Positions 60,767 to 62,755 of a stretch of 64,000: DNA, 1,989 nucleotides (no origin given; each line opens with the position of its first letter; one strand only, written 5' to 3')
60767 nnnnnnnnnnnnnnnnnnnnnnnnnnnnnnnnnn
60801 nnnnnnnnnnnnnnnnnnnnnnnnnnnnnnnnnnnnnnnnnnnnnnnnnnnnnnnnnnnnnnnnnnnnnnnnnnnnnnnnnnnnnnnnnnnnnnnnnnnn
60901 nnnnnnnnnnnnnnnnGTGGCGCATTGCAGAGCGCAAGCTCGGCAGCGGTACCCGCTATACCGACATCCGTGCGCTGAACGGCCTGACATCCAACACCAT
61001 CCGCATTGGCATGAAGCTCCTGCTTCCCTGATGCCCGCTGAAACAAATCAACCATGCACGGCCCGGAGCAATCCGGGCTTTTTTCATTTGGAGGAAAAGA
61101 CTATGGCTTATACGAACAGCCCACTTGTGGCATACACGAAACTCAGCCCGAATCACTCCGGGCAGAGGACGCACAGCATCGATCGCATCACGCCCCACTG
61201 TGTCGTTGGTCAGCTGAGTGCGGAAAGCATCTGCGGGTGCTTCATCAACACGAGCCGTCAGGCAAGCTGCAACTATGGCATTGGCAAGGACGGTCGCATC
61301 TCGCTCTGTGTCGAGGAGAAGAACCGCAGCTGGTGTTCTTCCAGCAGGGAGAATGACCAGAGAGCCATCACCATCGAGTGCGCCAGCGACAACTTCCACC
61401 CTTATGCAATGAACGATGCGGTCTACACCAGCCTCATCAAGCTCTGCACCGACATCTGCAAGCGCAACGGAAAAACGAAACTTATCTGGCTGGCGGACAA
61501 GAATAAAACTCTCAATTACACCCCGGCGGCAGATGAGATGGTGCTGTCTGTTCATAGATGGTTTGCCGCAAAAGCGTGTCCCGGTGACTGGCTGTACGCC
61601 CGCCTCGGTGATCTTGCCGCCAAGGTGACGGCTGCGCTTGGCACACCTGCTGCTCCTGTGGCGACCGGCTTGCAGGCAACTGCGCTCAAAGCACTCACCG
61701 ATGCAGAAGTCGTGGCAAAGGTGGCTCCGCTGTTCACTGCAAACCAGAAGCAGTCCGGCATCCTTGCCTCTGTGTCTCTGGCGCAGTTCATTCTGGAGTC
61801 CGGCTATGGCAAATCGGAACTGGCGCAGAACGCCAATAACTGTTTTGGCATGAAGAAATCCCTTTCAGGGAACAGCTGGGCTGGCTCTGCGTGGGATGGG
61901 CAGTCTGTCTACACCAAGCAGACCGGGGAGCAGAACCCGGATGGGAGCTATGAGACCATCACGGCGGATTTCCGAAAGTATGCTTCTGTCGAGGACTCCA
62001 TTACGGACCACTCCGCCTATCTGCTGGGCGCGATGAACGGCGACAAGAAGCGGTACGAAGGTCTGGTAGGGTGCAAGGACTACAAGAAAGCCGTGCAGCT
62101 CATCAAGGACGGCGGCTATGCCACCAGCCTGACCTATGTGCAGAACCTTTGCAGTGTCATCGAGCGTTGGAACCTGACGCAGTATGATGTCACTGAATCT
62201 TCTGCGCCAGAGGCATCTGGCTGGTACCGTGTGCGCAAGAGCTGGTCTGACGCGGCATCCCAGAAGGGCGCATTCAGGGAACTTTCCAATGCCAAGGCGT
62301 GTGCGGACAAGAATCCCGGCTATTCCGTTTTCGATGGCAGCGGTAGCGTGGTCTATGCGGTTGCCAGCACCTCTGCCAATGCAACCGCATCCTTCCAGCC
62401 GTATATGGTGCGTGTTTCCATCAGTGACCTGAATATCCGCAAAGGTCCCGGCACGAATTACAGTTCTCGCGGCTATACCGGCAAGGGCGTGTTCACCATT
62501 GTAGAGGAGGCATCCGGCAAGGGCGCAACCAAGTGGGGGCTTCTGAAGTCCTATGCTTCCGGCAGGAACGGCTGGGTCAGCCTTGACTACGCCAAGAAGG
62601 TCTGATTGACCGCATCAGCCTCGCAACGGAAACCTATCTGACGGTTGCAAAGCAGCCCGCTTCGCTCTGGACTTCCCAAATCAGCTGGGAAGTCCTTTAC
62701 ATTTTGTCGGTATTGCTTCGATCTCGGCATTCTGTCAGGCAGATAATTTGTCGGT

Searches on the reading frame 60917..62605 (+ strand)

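Call 5: search_protein_families(library=pfam, proteins=[window:60917-62605:+], max_evalue=0.01)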
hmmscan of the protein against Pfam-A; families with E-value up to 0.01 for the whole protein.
window:60917-62605:+ (562 aa): 3 families
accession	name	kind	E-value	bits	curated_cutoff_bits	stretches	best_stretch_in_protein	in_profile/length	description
PF01832.25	Glucosaminidase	-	1.6e-31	110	30.2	1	271-420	2-123/123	Mannosyl-glycoprotein endo-beta-N-acetylglucosaminidase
PF01510.30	Amidase_2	-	9.2e-15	55.6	26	1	86-223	3-130/131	N-acetylmuramoyl-L-alanine amidase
PF08239.17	SH3_3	-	0.0037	17.8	27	1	503-558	1-52/54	Bacterial SH3 domain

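Call 6: search_protein_families(library=phrogs, proteins=[window:60917-62605:+], max_evalue=0.01)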
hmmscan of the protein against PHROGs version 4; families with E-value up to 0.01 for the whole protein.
window:60917-62605:+ (562 aa): 18 families
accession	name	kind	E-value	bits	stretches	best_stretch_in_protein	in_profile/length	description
phrog_20388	-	lysis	6.3e-86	290.4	1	61-247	182-365/527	endolysin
phrog_7698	-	lysis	4.6e-68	231.3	1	66-261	2-175/316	endolysin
phrog_1794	-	lysis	1.4e-55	190.1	1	62-562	27-330/336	amidase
phrog_3513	-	lysis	2.8e-51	175.7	1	255-435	636-802/1434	endolysin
phrog_12727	-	lysis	5.1e-35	122.5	1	264-426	5-153/393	endolysin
phrog_1309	-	lysis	8.8e-34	118.6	1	277-424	15-151/410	endolysin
phrog_18032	-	lysis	4.4e-30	106.2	1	266-431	8-160/248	endolysin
phrog_326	-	other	5.1e-27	95.4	1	257-428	122-282/985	tail protein with endopeptidase domain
phrog_10967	-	lysis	3.5e-22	80.4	1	274-429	16-158/266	endolysin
phrog_435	-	lysis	1.3e-20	74.9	1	398-562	425-556/556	endolysin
phrog_19265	-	unknown function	1e-15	59.2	1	78-222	13-141/293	-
phrog_833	-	lysis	2.1e-15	58.2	1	66-228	6-154/294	endolysin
phrog_8251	-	lysis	6.4e-14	53.2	1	277-428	16-152/250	endolysin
phrog_14048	-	lysis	2.2e-13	51.6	1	74-192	17-135/305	endolysin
phrog_1493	-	lysis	1.1e-10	42.2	1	64-250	9-180/394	endolysin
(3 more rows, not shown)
